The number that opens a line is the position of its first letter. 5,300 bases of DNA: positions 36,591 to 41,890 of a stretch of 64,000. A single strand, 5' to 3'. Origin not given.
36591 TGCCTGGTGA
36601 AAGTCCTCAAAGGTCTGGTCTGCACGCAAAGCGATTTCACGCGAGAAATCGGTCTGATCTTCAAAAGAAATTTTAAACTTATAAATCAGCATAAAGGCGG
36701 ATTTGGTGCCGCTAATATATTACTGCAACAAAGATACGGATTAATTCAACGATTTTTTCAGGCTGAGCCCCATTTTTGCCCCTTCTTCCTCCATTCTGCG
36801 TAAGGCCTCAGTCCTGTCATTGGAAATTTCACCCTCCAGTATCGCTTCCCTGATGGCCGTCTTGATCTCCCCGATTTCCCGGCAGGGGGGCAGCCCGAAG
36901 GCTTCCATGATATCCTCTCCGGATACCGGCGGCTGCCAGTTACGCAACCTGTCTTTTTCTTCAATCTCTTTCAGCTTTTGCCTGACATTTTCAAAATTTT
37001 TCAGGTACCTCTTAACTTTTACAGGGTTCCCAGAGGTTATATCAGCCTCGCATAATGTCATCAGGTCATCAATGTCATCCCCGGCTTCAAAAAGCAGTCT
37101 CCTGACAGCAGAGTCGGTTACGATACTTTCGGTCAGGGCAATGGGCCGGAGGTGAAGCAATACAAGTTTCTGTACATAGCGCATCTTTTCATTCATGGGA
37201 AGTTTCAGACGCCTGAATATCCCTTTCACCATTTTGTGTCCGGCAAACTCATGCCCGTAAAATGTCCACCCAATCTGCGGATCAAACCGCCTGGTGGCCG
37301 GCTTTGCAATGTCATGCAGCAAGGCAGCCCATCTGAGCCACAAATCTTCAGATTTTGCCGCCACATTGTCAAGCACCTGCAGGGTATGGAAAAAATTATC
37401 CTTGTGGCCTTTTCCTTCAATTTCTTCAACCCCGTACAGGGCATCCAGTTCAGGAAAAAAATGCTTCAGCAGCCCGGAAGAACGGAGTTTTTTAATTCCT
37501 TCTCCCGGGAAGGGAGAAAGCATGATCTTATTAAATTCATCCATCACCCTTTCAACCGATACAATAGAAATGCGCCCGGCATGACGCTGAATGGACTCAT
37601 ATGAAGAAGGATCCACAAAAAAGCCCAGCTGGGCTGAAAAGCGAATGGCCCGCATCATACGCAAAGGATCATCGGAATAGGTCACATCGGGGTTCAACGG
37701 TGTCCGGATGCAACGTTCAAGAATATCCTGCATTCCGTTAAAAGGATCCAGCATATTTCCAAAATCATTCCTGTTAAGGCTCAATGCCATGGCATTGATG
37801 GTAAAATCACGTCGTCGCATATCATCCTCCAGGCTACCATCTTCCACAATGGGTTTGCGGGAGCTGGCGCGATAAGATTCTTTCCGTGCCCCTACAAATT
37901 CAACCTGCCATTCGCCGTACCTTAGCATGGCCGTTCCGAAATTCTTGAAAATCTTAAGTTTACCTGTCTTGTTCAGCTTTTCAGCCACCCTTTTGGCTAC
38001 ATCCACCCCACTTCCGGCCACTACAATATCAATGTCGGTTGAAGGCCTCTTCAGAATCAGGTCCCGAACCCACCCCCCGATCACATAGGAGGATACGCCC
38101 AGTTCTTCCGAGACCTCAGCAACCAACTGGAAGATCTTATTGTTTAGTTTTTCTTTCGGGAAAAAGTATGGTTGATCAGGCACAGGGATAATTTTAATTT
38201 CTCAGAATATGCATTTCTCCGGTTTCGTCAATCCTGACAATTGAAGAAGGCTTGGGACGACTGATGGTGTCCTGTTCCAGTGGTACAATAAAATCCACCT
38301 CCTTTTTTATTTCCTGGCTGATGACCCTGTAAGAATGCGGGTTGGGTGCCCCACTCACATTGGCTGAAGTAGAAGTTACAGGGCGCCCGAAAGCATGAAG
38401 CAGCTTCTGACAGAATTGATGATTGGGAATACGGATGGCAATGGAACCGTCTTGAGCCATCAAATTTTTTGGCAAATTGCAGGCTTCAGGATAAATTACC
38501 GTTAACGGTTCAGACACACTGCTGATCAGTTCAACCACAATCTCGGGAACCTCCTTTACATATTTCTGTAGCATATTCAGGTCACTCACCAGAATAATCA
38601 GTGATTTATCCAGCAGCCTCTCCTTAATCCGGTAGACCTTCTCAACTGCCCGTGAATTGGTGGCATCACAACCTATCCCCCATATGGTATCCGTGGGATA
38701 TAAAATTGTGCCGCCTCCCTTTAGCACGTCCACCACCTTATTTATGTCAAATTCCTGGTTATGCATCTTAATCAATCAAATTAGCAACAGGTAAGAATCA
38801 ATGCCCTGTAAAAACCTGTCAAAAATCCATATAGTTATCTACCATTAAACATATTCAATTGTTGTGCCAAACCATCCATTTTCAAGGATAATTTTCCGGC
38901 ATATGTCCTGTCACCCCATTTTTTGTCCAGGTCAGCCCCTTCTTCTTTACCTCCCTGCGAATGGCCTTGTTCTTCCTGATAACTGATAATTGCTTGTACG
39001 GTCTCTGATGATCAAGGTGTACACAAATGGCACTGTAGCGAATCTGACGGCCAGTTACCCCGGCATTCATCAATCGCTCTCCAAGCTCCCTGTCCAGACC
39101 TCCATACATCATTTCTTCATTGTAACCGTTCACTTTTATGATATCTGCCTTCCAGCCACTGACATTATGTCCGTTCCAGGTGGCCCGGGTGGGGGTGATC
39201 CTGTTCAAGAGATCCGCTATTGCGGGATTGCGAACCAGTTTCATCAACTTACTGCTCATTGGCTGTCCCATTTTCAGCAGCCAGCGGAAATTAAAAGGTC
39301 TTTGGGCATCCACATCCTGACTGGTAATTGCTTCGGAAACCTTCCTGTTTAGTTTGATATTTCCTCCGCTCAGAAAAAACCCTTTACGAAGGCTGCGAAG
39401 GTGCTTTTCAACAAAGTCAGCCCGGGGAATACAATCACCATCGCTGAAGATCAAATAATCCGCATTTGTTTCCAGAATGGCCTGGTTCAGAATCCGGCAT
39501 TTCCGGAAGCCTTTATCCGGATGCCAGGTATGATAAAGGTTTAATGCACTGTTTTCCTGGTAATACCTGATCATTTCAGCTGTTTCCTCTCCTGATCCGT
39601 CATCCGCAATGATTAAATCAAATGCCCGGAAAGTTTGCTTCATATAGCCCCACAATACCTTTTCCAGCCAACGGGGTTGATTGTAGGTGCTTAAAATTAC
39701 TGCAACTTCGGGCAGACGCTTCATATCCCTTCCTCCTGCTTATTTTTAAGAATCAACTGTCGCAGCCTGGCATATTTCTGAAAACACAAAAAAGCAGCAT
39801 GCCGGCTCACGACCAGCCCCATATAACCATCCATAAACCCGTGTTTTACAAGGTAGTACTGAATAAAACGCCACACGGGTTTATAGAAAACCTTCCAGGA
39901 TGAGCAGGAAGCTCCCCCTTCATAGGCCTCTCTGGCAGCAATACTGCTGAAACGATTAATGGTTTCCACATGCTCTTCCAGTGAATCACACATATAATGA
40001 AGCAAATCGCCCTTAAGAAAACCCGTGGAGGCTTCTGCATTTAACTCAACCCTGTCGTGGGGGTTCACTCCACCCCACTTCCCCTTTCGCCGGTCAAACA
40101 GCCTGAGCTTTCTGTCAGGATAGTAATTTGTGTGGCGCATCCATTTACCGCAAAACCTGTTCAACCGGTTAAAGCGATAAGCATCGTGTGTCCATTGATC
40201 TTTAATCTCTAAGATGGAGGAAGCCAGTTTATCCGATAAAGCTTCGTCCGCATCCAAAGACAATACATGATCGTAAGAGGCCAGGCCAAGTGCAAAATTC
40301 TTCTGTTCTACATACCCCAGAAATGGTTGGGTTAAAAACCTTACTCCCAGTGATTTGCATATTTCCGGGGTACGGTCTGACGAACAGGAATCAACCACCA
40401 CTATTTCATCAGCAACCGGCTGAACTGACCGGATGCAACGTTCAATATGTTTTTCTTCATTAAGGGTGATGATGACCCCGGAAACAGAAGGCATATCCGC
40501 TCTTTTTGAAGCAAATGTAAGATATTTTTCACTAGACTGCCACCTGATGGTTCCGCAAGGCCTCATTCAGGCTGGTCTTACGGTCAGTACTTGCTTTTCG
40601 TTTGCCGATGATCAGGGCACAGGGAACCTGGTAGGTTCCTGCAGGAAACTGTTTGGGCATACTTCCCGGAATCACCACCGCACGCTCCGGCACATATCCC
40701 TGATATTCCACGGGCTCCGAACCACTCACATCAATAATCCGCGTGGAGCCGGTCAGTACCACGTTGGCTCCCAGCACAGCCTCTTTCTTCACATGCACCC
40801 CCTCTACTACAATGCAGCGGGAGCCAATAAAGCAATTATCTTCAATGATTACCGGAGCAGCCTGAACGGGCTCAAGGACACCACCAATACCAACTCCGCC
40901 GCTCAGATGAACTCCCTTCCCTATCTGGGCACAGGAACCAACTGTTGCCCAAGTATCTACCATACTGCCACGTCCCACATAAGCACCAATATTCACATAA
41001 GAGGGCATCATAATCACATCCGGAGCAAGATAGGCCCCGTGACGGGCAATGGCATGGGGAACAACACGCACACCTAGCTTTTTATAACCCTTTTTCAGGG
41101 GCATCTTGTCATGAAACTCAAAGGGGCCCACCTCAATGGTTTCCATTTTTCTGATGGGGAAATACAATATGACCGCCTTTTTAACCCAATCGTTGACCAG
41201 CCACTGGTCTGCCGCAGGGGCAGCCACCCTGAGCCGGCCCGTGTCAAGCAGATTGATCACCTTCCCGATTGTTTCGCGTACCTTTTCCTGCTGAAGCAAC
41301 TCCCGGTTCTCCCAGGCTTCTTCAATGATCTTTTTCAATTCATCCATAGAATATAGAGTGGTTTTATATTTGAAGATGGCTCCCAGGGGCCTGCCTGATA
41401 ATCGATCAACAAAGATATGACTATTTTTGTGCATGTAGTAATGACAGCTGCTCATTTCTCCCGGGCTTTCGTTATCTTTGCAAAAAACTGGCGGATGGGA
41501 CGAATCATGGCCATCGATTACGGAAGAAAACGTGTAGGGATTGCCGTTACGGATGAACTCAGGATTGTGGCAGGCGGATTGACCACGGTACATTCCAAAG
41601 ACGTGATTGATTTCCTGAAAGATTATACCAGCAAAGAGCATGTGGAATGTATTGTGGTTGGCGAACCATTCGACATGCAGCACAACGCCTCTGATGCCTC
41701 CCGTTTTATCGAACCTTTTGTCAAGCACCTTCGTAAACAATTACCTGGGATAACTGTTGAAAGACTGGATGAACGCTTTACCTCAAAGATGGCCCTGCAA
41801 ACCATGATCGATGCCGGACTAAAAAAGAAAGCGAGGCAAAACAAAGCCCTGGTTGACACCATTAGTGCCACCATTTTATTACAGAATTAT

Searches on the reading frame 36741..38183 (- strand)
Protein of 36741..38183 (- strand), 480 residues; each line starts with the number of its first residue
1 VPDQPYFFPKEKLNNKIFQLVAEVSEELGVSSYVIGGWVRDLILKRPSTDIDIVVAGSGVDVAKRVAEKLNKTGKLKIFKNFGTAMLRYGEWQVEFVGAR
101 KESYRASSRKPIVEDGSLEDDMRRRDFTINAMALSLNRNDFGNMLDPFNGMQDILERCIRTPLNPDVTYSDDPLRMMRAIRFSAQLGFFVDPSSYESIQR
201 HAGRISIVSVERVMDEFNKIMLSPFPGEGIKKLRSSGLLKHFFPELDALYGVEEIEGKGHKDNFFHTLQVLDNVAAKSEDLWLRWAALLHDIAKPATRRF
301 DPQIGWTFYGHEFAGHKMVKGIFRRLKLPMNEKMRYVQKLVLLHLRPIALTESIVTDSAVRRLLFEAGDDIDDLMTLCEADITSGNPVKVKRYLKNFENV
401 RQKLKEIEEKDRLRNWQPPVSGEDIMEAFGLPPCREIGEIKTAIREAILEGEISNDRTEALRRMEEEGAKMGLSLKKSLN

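Call 48: search_protein_families(library=pfam, proteins=[window:36741-38183:-], max_evalue=0.000001)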
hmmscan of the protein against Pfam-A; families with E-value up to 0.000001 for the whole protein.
window:36741-38183:- (480 aa): 3 families
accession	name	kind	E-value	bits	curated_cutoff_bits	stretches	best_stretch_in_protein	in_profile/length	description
PF01743.26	PolyA_pol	-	8.8e-26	91.2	23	1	33-160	2-126/126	Poly A polymerase head domain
PF12627.12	PolyA_pol_RNAbd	-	5.1e-19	68.2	22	1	187-248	1-62/64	Probable RNA and SrmB- binding site of polymerase A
PF01966.28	HD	-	1.5e-11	45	22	1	265-357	3-93/116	HD domain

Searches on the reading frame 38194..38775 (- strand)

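Call 48: search_protein_families(library=pfam, proteins=[window:38194-38775:-], max_evalue=0.000001)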
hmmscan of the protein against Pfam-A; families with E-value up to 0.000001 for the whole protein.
window:38194-38775:- (193 aa): 1 family
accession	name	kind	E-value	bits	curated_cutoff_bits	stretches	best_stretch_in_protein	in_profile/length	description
PF01300.24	Sua5_yciO_yrdC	-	3e-49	167.3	25.1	1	17-192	2-176/178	Telomere recombination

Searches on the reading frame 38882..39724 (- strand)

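Call 48: search_protein_families(library=pfam, proteins=[window:38882-39724:-], max_evalue=0.000001)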
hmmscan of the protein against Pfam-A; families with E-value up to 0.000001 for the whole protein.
window:38882-39724:- (280 aa): 2 families
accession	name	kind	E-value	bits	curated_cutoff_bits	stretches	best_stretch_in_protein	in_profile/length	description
PF00535.33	Glycos_transf_2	-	5.6e-16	59.4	23.3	1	9-120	2-112/168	Glycosyl transferase family 2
PF10111.15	Glyco_tranf_2_2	-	4.6e-08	33.3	27.3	1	17-110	12-104/276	Glycosyltransferase like family 2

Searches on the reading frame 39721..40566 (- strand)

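Call 48: search_protein_families(library=pfam, proteins=[window:39721-40566:-], max_evalue=0.000001)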
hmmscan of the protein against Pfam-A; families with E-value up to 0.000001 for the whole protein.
window:39721-40566:- (281 aa): 1 family
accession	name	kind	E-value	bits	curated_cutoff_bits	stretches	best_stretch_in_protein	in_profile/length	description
PF00535.33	Glycos_transf_2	-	2.7e-17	63.7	23.3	1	31-162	3-142/168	Glycosyl transferase family 2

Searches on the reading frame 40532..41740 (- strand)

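Call 49: search_protein_families(library=pfam, proteins=[window:40532-41740:-], max_evalue=0.000001)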
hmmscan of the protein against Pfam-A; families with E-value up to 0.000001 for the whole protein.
window:40532-41740:- (402 aa): 3 families
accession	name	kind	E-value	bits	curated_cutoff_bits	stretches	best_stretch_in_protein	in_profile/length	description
PF14805.11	THDPS_N_2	-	8.1e-24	84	25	1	134-196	1-67/67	Tetrahydrodipicolinate N-succinyltransferase N-terminal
PF14602.12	Hexapep_2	-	1.8e-12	47.2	27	1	296-330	1-33/34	Hexapeptide repeat of succinyl-transferase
PF00132.30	Hexapep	-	5.8e-11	42.1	27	0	297-331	2-36/36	Bacterial transferase hexapeptide (six repeats)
